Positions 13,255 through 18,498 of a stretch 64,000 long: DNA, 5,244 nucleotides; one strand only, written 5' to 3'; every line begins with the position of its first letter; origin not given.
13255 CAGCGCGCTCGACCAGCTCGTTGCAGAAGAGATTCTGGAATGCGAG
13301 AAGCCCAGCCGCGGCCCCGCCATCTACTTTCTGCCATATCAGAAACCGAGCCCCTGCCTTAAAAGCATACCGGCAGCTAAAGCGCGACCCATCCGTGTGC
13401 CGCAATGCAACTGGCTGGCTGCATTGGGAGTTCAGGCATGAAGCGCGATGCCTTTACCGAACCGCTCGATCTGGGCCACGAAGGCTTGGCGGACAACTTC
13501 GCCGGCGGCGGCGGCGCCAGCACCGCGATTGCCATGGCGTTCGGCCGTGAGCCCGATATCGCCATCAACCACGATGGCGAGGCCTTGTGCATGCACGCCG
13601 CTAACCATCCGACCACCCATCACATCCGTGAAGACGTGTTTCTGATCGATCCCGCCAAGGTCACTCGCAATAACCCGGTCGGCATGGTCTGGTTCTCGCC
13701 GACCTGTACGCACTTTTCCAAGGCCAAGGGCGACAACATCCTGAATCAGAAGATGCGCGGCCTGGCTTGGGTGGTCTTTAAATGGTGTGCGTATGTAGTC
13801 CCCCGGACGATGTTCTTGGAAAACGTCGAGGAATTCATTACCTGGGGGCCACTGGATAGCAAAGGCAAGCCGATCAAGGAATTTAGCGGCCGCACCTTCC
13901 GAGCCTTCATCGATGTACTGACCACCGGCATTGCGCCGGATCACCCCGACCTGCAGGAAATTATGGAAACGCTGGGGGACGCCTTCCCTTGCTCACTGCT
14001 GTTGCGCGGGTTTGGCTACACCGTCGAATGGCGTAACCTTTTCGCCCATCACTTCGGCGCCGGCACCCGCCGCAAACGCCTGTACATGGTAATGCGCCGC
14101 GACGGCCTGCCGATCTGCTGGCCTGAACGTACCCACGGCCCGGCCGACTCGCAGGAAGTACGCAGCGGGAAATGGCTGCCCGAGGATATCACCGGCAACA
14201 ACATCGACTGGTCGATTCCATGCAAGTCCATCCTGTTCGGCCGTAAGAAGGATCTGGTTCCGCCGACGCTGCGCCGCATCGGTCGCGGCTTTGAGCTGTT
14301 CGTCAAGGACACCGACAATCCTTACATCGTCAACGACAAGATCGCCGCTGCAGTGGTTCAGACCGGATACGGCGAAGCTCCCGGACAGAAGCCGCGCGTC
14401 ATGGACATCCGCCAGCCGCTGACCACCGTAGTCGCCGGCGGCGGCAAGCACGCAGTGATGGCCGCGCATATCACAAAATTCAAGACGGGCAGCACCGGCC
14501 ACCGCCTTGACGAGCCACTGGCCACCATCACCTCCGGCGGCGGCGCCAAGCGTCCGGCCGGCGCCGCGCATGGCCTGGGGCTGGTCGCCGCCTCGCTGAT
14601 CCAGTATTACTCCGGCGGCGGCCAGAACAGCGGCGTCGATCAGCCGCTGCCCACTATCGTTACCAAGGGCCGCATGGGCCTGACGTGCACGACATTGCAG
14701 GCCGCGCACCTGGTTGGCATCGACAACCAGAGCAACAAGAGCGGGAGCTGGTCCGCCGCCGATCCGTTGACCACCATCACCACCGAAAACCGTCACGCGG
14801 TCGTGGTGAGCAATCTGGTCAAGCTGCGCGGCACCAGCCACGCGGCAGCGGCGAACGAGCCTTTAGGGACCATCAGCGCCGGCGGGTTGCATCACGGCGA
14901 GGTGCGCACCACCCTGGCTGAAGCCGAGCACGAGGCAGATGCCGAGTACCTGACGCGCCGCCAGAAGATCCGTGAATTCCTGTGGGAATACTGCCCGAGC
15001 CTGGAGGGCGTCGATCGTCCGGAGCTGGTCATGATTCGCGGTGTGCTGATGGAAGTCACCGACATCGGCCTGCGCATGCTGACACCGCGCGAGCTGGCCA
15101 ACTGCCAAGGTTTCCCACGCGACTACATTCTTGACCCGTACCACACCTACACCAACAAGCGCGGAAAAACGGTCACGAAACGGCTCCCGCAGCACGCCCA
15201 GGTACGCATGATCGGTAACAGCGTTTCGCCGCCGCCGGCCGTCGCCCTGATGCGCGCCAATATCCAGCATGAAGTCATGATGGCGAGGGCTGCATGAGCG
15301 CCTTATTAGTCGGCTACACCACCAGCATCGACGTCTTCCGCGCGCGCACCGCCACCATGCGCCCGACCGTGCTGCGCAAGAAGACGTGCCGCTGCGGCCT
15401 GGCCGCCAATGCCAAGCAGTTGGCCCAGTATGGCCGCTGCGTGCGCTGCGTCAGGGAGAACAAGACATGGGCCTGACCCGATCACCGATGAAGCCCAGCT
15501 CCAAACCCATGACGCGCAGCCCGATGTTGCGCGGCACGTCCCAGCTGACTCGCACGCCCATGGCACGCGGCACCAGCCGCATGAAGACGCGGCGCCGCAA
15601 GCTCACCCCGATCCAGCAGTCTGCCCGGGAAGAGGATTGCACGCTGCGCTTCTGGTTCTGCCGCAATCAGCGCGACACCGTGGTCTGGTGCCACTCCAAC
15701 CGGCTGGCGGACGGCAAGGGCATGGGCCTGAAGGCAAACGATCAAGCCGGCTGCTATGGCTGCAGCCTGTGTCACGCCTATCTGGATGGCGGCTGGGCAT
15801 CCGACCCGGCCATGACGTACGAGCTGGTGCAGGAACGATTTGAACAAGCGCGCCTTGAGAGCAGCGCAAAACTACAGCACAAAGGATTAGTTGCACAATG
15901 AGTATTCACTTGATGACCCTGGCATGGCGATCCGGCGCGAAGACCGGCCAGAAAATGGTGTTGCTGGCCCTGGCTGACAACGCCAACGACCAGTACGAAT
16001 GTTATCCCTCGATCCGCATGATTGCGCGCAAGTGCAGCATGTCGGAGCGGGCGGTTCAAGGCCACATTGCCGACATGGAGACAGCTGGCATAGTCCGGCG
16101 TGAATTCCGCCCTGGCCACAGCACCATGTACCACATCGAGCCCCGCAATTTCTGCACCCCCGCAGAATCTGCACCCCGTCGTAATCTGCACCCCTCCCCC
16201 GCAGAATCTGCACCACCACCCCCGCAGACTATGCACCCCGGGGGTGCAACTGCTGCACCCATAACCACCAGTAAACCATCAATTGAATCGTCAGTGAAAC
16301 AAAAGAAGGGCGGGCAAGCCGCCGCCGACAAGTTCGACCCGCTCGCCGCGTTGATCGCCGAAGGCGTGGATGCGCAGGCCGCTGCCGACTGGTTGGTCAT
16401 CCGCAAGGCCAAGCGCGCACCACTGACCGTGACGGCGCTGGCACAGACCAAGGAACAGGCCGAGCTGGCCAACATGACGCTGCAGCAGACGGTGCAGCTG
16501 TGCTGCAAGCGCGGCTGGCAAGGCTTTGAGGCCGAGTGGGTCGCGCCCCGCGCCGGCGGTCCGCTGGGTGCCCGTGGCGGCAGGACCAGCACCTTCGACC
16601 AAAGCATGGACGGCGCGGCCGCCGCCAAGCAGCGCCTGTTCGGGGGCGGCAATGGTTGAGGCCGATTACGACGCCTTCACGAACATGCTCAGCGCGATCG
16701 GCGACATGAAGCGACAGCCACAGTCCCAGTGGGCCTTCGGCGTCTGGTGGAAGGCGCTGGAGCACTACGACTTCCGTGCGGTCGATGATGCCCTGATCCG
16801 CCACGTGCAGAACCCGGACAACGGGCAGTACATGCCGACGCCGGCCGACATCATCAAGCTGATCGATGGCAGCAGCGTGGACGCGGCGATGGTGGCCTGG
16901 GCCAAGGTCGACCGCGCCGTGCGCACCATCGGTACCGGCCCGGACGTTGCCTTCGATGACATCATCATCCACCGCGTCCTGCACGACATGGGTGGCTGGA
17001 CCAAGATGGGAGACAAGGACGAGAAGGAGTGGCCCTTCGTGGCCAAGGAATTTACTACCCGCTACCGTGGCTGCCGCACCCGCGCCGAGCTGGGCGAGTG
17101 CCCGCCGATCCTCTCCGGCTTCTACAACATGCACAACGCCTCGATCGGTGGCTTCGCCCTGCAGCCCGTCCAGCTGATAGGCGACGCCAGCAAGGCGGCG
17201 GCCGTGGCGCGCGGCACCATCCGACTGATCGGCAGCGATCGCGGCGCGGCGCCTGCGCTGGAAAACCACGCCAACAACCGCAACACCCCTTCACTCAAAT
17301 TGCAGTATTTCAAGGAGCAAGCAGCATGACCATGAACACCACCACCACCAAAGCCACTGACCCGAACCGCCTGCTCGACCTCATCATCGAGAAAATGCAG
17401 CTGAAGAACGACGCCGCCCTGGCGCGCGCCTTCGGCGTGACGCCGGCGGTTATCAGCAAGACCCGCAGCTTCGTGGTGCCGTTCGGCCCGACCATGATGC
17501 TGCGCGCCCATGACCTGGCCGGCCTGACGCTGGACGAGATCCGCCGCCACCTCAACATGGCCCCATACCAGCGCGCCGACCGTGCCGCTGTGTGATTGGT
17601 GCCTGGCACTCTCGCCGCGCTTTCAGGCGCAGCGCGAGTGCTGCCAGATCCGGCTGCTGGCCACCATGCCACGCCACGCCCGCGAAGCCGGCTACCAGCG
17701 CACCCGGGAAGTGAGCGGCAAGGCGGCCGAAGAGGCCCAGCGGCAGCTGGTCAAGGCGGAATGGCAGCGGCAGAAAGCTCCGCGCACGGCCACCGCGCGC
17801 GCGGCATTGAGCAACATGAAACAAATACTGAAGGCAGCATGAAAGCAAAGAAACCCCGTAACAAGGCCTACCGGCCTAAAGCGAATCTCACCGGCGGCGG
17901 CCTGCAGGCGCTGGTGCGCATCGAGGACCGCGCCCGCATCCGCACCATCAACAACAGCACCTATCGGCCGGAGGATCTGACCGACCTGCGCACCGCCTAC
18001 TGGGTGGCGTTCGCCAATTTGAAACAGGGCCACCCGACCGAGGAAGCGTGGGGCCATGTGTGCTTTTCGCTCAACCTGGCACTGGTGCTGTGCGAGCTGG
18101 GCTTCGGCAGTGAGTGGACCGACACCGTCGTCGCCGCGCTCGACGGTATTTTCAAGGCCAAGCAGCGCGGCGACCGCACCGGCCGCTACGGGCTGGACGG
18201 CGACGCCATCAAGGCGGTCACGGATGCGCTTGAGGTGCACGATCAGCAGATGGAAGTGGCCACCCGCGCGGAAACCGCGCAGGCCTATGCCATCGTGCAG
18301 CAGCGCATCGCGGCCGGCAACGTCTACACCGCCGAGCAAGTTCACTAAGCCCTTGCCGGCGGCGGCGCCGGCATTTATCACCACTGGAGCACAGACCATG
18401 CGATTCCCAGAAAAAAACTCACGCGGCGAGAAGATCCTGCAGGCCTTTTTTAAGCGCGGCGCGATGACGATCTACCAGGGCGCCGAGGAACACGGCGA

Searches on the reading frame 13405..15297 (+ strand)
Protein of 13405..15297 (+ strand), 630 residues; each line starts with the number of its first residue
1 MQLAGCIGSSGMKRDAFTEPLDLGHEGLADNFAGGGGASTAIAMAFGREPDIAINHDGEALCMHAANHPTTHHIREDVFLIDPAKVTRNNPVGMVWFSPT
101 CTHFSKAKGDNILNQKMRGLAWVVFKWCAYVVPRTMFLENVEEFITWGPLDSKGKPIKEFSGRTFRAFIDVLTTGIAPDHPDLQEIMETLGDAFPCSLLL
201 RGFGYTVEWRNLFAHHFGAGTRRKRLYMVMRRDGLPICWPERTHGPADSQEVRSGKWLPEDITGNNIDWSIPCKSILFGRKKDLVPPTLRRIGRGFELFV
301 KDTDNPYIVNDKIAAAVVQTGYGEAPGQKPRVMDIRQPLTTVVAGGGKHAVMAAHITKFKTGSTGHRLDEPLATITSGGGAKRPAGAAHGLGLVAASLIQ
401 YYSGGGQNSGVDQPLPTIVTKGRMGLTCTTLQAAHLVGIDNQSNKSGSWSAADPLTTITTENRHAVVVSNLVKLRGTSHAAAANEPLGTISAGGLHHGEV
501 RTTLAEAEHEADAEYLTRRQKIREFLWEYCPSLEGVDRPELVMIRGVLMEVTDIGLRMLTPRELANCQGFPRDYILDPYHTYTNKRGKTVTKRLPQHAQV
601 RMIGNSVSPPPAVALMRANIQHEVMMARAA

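Call 11: search_protein_families(library=phrogs, proteins=[window:13405-15297:+], max_evalue=0.00001)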
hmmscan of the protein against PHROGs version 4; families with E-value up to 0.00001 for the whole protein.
window:13405-15297:+ (630 aa): 6 families
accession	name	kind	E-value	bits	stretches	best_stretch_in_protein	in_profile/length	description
phrog_116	-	other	4.4e-79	267.7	1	29-624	211-494/779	DNA methyltransferase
phrog_23072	-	other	1.4e-64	220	2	434-626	199-394/400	DNA methyltransferase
phrog_29443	-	unknown function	6.8e-50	170.7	1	28-173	5-151/273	-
phrog_363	-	other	3.3e-24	86.6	1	22-236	50-219/327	DNA methyltransferase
phrog_5999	-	other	6.1e-21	75.5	1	29-124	6-103/109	DNA methyltransferase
phrog_13621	-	unknown function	8.3e-17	62.2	1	516-623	19-112/121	-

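Call 17: find_encoding_contigs(protein=window:13405-15297:+, flank=10000, max_places=10)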
Protein window:13405-15297:+ (630 aa): no gene with exactly this product is on record in the collection.

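Call 91: search_protein_families(library=pfam, proteins=[window:13405-15297:+], max_evalue=0.001)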
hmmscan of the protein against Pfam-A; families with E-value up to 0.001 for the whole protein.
window:13405-15297:+ (630 aa): 1 family
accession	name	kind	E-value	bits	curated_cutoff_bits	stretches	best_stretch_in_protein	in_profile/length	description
PF00145.23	DNA_methylase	-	1.1e-17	64.9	22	2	30-145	5-115/324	C-5 cytosine-specific DNA methylase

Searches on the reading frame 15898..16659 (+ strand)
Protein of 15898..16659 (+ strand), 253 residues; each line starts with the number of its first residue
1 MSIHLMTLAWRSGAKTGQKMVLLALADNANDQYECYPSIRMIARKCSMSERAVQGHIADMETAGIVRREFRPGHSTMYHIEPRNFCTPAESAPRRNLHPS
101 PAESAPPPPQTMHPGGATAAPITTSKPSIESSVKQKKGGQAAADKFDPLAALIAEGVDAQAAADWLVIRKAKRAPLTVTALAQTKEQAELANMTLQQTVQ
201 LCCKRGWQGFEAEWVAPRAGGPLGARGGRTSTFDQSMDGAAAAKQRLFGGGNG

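Call 38: search_protein_families(library=pfam, proteins=[window:15898-16659:+], max_evalue=0.01)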
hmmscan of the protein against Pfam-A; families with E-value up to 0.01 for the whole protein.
window:15898-16659:+ (253 aa): 4 families
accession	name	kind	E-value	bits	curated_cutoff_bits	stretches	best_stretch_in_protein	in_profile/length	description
PF13730.12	HTH_36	-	8.1e-11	42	25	1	16-66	5-55/55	Helix-turn-helix domain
PF12802.13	MarR_2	-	4.9e-05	23.9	27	1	18-74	7-58/61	MarR family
PF13551.12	HTH_29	-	0.0079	16.7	28.1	0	30-65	13-41/64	Winged helix-turn helix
PF01726.22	LexA_DNA_bind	-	0.0096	16.1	23.7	0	18-69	8-59/65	LexA DNA binding domain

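Call 63: search_protein_families(library=ncbifam, proteins=[window:15898-16659:+], max_evalue=0.01)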
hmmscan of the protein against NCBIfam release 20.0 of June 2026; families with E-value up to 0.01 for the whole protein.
window:15898-16659:+ (253 aa): 0 families

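Call 106: search_protein_families(library=phrogs, proteins=[window:15898-16659:+], max_evalue=0.01)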
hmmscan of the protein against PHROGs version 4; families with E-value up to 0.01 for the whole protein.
window:15898-16659:+ (253 aa): 14 families
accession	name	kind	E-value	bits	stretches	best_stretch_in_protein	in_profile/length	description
phrog_678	-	DNA, RNA and nucleotide metabolism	1.6e-30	107.8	1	1-241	57-309/346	replication initiation O-like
phrog_391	-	DNA, RNA and nucleotide metabolism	3e-26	93.7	1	1-138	1-160/298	replication initiation O-like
phrog_1032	-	DNA, RNA and nucleotide metabolism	5.4e-19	70.3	1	1-71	1-72/281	replication initiation protein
phrog_8540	-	DNA, RNA and nucleotide metabolism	2.4e-18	68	1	1-121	1-124/196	replication initiation O-like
phrog_270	-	DNA, RNA and nucleotide metabolism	3.6e-17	63.8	1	1-175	31-206/383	replication initiation protein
phrog_6451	-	DNA, RNA and nucleotide metabolism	4.5e-14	53.9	1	134-216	156-239/272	primosomal protein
phrog_4617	-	DNA, RNA and nucleotide metabolism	6.5e-14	53.1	1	1-79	1-85/223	replication initiation protein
phrog_11896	-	DNA, RNA and nucleotide metabolism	3.7e-11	44.4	1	1-82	1-90/225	primosomal protein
phrog_6643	-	DNA, RNA and nucleotide metabolism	1.6e-08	35.4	1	2-68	2-69/313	replication initiation protein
phrog_12556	-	DNA, RNA and nucleotide metabolism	3e-08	34.6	1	125-216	210-303/347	replication initiation protein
phrog_345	-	DNA, RNA and nucleotide metabolism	3.8e-07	31.1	1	5-128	35-165/297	replication initiation O-like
phrog_428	-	DNA, RNA and nucleotide metabolism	2.9e-06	27.7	1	12-92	101-187/455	replication initiation protein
phrog_8102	-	DNA, RNA and nucleotide metabolism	0.00011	22.4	1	29-80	47-106/337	replication initiation protein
phrog_9088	-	unknown function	0.0054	17.4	1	38-77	63-102/227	-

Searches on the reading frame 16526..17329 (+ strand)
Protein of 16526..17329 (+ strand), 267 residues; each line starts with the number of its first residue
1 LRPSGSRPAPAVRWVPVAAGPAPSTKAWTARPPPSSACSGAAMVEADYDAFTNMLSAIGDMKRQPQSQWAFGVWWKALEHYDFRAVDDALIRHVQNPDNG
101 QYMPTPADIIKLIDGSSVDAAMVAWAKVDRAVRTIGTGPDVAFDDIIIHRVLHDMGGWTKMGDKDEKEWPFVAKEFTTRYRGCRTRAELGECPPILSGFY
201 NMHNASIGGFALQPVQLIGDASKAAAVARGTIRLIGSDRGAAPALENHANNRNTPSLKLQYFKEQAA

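Call 11: search_protein_families(library=phrogs, proteins=[window:16526-17329:+], max_evalue=0.00001)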
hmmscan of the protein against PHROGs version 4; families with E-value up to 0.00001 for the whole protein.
window:16526-17329:+ (267 aa): 2 families
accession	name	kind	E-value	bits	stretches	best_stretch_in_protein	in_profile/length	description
phrog_10105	-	unknown function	3.4e-55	187.8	1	43-231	1-187/210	-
phrog_9804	-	unknown function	1.9e-07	32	1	61-181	23-148/214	-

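Call 22: search_protein_families(library=pfam, proteins=[window:16526-17329:+], max_evalue=0.01)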
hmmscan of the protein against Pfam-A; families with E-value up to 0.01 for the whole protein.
window:16526-17329:+ (267 aa): 1 family
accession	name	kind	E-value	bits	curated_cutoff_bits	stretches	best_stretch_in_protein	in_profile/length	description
PF20081.4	DUF6475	-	2.8e-29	101.8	28.5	1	141-230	1-89/90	Domain of unknown function (DUF6475)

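Call 38: search_protein_families(library=pfam, proteins=[window:16652-17329:+], max_evalue=0.01)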
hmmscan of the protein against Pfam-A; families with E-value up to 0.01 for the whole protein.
window:16652-17329:+ (225 aa): 1 family
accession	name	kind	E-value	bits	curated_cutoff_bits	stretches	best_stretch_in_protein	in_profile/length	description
PF20081.4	DUF6475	-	1.8e-29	102.4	28.5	1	99-188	1-89/90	Domain of unknown function (DUF6475)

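Call 63: search_protein_families(library=ncbifam, proteins=[window:16652-17329:+], max_evalue=0.01)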
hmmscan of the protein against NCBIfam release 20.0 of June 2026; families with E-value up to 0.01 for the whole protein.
window:16652-17329:+ (225 aa): 0 families

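Call 106: search_protein_families(library=phrogs, proteins=[window:16652-17329:+], max_evalue=0.01)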
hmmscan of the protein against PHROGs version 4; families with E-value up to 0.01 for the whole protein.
window:16652-17329:+ (225 aa): 3 families
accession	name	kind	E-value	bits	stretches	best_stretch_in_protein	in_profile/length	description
phrog_10105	-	unknown function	1.9e-55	188.6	1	1-189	1-187/210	-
phrog_9804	-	unknown function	2.8e-07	31.4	1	19-139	23-148/214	-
phrog_2289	-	DNA, RNA and nucleotide metabolism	0.0015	19.8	1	29-69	28-65/116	helicase loader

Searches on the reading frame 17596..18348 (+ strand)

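Call 11: search_protein_families(library=phrogs, proteins=[window:17596-18348:+], max_evalue=0.00001)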
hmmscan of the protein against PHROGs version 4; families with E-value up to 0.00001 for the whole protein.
window:17596-18348:+ (250 aa): 1 family
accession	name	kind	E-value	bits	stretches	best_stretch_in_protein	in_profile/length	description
phrog_20828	-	unknown function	1.3e-27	97.7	1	85-248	5-175/179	-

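Call 22: search_protein_families(library=pfam, proteins=[window:17596-18348:+], max_evalue=0.01)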
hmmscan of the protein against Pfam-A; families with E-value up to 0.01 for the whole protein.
window:17596-18348:+ (250 aa): 0 families
